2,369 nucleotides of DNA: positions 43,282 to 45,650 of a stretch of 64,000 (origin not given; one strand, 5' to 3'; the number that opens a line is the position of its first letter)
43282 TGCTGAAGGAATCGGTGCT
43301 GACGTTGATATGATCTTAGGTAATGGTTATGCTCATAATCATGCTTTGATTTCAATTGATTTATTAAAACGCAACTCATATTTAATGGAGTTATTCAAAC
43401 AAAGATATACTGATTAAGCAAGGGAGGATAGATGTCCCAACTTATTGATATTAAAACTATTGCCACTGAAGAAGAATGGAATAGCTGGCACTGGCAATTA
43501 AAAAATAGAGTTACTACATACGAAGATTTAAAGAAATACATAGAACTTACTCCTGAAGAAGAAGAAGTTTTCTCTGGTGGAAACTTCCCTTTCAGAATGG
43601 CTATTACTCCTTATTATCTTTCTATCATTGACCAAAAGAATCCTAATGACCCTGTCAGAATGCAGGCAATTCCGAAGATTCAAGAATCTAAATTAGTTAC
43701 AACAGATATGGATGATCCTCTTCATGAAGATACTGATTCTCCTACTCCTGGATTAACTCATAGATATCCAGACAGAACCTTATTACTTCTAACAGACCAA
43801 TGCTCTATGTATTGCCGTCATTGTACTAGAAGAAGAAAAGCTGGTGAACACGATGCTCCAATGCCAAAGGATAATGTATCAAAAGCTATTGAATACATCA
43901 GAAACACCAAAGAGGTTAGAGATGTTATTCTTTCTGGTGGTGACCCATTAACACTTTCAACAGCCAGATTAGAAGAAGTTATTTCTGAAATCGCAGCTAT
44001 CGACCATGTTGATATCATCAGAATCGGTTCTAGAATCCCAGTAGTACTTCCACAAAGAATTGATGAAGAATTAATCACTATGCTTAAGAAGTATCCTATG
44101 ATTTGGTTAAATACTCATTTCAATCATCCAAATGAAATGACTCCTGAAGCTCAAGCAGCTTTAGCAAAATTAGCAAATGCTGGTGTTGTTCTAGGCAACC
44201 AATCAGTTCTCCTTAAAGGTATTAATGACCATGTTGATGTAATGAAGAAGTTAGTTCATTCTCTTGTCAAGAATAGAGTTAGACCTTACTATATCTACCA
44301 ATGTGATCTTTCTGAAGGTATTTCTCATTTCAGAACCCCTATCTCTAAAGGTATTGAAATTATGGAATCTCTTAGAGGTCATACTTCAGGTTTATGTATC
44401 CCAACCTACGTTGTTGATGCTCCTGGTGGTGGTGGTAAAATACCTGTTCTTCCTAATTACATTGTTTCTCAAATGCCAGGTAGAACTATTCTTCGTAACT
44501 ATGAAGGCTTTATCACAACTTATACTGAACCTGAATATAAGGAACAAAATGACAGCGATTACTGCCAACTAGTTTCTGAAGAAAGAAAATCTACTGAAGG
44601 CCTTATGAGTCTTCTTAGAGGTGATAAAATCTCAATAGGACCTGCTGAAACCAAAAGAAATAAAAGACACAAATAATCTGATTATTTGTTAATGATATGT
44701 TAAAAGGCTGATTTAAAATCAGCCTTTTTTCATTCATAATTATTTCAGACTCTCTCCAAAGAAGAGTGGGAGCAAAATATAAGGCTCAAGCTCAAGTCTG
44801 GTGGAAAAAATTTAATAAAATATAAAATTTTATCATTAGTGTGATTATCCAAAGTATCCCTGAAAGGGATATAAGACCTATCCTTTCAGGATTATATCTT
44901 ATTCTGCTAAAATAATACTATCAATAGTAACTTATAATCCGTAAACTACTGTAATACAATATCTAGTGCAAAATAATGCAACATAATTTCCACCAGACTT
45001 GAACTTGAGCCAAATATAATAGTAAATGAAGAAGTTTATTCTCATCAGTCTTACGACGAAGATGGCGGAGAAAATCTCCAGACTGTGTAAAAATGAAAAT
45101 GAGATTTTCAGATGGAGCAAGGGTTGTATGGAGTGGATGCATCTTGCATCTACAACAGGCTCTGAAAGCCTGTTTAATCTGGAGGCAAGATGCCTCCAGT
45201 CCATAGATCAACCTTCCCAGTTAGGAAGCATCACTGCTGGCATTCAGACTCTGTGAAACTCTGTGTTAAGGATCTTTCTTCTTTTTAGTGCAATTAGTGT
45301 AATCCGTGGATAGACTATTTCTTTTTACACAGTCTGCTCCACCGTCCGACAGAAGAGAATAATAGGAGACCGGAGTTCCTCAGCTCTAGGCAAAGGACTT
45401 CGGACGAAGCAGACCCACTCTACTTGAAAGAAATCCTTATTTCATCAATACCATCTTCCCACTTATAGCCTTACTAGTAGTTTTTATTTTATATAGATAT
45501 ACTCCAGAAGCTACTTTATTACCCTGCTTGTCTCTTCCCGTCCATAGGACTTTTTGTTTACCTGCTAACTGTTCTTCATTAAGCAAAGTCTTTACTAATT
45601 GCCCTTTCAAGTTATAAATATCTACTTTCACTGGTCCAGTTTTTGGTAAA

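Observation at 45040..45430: R2 copy D sits inside a ~390-nt GC-enriched structured island enclosed by a perfect 15-bp long-range inverted repeat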

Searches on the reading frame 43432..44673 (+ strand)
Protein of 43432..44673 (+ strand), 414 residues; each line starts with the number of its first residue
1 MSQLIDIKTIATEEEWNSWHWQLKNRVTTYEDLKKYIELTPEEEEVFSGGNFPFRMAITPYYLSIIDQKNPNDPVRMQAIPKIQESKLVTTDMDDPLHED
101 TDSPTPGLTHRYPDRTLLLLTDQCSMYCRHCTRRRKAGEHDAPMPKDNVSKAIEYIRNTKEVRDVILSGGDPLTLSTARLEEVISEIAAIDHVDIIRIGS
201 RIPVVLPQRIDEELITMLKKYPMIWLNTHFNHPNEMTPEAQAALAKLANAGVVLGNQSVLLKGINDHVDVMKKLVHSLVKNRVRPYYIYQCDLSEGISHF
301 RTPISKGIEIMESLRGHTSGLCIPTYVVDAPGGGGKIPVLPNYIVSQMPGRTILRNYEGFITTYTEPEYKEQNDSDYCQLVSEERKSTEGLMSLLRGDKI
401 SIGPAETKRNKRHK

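Call 40: find_homologous_proteins(query=window:43432-44673:+, max_evalue=1e-30)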
Query window:43432-44673:+ (414 aa): 8000 proteins with E <= 1e-30 among 8000 candidates; the best 120 are listed.
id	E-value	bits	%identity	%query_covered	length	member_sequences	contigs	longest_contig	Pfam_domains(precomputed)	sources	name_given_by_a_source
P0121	6.4e-282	953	100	100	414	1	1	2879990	PF12544.14,PF04055.28,PF13353.12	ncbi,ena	-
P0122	1.5e-277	938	98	100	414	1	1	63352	PF12544.14,PF04055.28,PF13353.12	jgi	jgi:lysine 2,3-aminomutase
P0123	3.6e-277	937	97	100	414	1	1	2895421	PF12544.14,PF04055.28,PF13353.12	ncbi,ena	-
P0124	6.6e-276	933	97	100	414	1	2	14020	PF12544.14,PF04055.28,PF13353.12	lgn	-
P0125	9.0e-276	932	97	100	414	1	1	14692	PF12544.14,PF04055.28,PF13353.12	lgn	-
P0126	4.4e-275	930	96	100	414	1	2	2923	PF12544.14,PF04055.28,PF13353.12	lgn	-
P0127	9.9e-275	929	96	100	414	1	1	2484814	PF12544.14,PF04055.28,PF13353.12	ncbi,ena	-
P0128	5.2e-274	926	96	100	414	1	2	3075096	PF12544.14,PF04055.28,PF13353.12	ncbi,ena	-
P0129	1.2e-273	925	96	100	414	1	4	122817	PF12544.14,PF04055.28,PF13353.12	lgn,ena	-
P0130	2.8e-273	924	96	100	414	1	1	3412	PF12544.14,PF04055.28,PF13353.12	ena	-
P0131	8.1e-273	923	95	100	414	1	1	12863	PF12544.14,PF04055.28,PF13353.12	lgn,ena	-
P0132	2.0e-272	921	95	100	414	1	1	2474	PF12544.14,PF04055.28,PF13353.12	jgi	-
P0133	2.8e-272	921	95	100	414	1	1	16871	PF12544.14,PF04055.28,PF13353.12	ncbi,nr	ncbi:lysine 2,3-aminomutase [bacterium]|nr:lysine 2,3-aminomutase [bacterium]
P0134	3.9e-272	920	95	100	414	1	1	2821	PF12544.14,PF04055.28,PF13353.12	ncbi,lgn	-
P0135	7.5e-270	913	95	100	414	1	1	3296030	PF12544.14,PF04055.28,PF13353.12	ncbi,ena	-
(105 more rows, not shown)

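Call 43: find_encoding_contigs(protein=P0123, flank=10000, max_places=1)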
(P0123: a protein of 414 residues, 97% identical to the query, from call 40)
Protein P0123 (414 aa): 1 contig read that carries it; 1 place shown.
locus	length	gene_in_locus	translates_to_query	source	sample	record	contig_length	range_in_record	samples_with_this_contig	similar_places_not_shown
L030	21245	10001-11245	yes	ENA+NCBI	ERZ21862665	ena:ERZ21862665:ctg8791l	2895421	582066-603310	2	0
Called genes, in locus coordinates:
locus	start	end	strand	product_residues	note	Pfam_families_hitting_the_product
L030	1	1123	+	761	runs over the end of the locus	PF13860:FlgD_ig, PF18962:Por_Secre_tail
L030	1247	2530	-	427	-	PF03952:Enolase_N, PF00113:Enolase_C, PF13378:MR_MLE_C (weak), PF07476:MAAL_C (weak)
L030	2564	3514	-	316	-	PF01145:Band_7, PF16200:Band_7_C (weak)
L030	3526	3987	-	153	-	PF01957:NfeD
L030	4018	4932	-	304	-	-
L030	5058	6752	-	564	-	PF02463:SMC_N, PF13476:AAA_23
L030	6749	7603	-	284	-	PF01513:NAD_kinase, PF20143:NAD_kinase_C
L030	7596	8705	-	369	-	PF03193:RsgA_GTPase, PF01926:MMR_HSR1 (weak)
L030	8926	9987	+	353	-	PF26370:KDD_N, PF00107:ADH_zinc_N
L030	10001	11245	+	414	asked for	PF13353:Fer4_12 (weak), PF04055:Radical_SAM, PF12544:LAM_C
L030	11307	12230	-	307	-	PF02086:MethyltransfD12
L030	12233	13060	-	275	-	PF09233:Endonuc-EcoRV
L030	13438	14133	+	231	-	PF02678:Pirin, PF07883:Cupin_2, PF17954:Pirin_C_2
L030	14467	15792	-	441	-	PF13349:DUF4097, PF22746:SHOCT-like_DUF2089-C (weak)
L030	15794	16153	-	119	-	PF22747:Zn_ribbon_DUF2089, PF09862:DUF2089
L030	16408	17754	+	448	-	PF00990:GGDEF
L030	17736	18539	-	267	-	PF03437:BtpA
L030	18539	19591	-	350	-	PF00483:NTP_transferase, PF22640:ManC_GMP_beta-helix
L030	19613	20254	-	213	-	PF03548:LolA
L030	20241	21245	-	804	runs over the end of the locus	PF17854:FtsK_alpha, PF01580:FtsK_SpoIIIE, PF09397:FtsK_gamma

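Call 44: find_encoding_contigs(protein=P0127, flank=10000, max_places=1)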
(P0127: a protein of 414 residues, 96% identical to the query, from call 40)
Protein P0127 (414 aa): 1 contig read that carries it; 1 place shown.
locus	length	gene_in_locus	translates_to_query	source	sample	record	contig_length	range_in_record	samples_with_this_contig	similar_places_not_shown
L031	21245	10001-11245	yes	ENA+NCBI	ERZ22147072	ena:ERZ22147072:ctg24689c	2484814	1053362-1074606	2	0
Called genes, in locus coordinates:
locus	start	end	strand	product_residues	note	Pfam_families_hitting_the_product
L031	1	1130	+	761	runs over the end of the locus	PF13860:FlgD_ig, PF18962:Por_Secre_tail (weak)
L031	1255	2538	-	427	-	PF03952:Enolase_N, PF00113:Enolase_C, PF13378:MR_MLE_C (weak)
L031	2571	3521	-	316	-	PF01145:Band_7, PF16200:Band_7_C (weak)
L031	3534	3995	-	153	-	PF01957:NfeD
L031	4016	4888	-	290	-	-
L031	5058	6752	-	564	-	PF02463:SMC_N, PF13476:AAA_23 (faint)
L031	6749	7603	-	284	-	PF01513:NAD_kinase, PF20143:NAD_kinase_C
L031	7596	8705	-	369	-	PF03193:RsgA_GTPase, PF01926:MMR_HSR1 (weak)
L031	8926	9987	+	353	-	PF26370:KDD_N, PF00107:ADH_zinc_N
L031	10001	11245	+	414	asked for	PF13353:Fer4_12 (weak), PF04055:Radical_SAM, PF12544:LAM_C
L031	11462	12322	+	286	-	PF02678:Pirin, PF07883:Cupin_2 (weak), PF17954:Pirin_C_2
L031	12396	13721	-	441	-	PF13349:DUF4097, PF09922:LiaF-like_C (faint), PF22746:SHOCT-like_DUF2089-C (weak)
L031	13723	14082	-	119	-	PF22747:Zn_ribbon_DUF2089, PF09862:DUF2089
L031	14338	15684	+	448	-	PF00990:GGDEF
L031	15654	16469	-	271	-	PF03437:BtpA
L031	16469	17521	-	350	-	PF00483:NTP_transferase, PF12804:NTP_transf_3 (weak), PF22640:ManC_GMP_beta-helix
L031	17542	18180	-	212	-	PF03548:LolA (weak)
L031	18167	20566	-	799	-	PF17854:FtsK_alpha, PF01580:FtsK_SpoIIIE, PF12846:AAA_10 (faint), PF09397:FtsK_gamma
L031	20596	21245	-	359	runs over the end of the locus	PF01926:MMR_HSR1, PF02421:FeoB_N (weak), PF06071:YchF-GTPase_C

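Call 45: find_encoding_contigs(protein=P0128, flank=10000, max_places=1)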
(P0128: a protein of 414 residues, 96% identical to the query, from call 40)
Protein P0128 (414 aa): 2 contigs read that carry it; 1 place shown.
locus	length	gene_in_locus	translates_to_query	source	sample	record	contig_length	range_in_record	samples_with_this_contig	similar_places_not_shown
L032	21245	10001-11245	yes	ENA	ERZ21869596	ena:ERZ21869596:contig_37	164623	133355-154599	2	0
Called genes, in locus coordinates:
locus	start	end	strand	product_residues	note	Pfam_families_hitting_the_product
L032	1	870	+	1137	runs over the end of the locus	PF00580:UvrD-helicase, PF13245:AAA_19 (faint), PF13361:UvrD_C, PF13538:UvrD_C_2 (faint)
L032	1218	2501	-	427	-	PF03952:Enolase_N, PF07476:MAAL_C (faint), PF00113:Enolase_C, PF13378:MR_MLE_C (weak)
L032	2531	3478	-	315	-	PF01145:Band_7, PF16200:Band_7_C (weak)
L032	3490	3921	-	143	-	PF01957:NfeD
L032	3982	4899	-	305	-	-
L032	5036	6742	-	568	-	PF02463:SMC_N, PF13476:AAA_23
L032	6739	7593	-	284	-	PF01513:NAD_kinase, PF20143:NAD_kinase_C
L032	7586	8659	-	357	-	PF03193:RsgA_GTPase, PF00009:GTP_EFTU (weak), PF01926:MMR_HSR1 (weak)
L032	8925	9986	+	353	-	PF26370:KDD_N, PF00107:ADH_zinc_N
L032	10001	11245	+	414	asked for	PF13353:Fer4_12 (weak), PF04055:Radical_SAM, PF12544:LAM_C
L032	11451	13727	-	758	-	PF13585:CHU_C (weak), PF13860:FlgD_ig, PF18962:Por_Secre_tail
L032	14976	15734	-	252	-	PF00072:Response_reg, PF04397:LytTR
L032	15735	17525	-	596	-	PF06580:His_kinase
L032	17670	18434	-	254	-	PF13489:Methyltransf_23, PF13847:Methyltransf_31, PF08241:Methyltransf_11, PF08242:Methyltransf_12, PF13649:Methyltransf_25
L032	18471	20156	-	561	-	PF03485:Arg_tRNA_synt_N, PF00750:tRNA-synt_1d, PF05746:DALR_1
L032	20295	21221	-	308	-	PF14238:DUF4340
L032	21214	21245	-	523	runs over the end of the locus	PF23357:DUF7088, PF09822:ABC_transp_aux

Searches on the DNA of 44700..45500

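Call 8: search_rna_families(source=window, start=44700, end=45500, threshold=evalue, max_evalue=10, show_alignments=3)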
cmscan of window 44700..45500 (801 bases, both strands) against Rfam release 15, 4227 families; matches with E-value up to 10: 8.
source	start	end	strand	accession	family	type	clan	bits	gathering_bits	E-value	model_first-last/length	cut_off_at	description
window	44833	44927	+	RF00142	snoZ118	Gene; snRNA; snoRNA; CD-box;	-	27.4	48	0.013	1-108/108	no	Small nucleolar RNA Z118/Z121/Z120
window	44700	44731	+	RF02891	AgrB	Gene; antisense;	-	26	40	0.049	51-84/84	5'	ArsR-gov region gene B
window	44700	44774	-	RF02728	HrrF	Gene; sRNA;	-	22.2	77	0.22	1-116/116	no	Haemophilus regulatory RNA responsive to iron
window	44700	44782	-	RF02891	AgrB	Gene; antisense;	-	20.3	40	0.92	1-84/84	no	ArsR-gov region gene B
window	44700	44730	+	RF02728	HrrF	Gene; sRNA;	-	20.1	77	0.65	81-116/116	5'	Haemophilus regulatory RNA responsive to iron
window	44792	44846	+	RF03476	mir-7360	Gene; miRNA;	-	16.1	47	7.5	1-59/59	no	mir-7360 microRNA precursor family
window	44706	44738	+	RF02843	RefA5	Gene; antisense;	-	14.9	91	3.9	1-68/68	no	Enterococcus sRNA A5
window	44905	44968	-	RF03299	mir-1000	Gene; miRNA;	-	14.4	50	6.4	1-72/72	no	mir-1000 microRNA precursor family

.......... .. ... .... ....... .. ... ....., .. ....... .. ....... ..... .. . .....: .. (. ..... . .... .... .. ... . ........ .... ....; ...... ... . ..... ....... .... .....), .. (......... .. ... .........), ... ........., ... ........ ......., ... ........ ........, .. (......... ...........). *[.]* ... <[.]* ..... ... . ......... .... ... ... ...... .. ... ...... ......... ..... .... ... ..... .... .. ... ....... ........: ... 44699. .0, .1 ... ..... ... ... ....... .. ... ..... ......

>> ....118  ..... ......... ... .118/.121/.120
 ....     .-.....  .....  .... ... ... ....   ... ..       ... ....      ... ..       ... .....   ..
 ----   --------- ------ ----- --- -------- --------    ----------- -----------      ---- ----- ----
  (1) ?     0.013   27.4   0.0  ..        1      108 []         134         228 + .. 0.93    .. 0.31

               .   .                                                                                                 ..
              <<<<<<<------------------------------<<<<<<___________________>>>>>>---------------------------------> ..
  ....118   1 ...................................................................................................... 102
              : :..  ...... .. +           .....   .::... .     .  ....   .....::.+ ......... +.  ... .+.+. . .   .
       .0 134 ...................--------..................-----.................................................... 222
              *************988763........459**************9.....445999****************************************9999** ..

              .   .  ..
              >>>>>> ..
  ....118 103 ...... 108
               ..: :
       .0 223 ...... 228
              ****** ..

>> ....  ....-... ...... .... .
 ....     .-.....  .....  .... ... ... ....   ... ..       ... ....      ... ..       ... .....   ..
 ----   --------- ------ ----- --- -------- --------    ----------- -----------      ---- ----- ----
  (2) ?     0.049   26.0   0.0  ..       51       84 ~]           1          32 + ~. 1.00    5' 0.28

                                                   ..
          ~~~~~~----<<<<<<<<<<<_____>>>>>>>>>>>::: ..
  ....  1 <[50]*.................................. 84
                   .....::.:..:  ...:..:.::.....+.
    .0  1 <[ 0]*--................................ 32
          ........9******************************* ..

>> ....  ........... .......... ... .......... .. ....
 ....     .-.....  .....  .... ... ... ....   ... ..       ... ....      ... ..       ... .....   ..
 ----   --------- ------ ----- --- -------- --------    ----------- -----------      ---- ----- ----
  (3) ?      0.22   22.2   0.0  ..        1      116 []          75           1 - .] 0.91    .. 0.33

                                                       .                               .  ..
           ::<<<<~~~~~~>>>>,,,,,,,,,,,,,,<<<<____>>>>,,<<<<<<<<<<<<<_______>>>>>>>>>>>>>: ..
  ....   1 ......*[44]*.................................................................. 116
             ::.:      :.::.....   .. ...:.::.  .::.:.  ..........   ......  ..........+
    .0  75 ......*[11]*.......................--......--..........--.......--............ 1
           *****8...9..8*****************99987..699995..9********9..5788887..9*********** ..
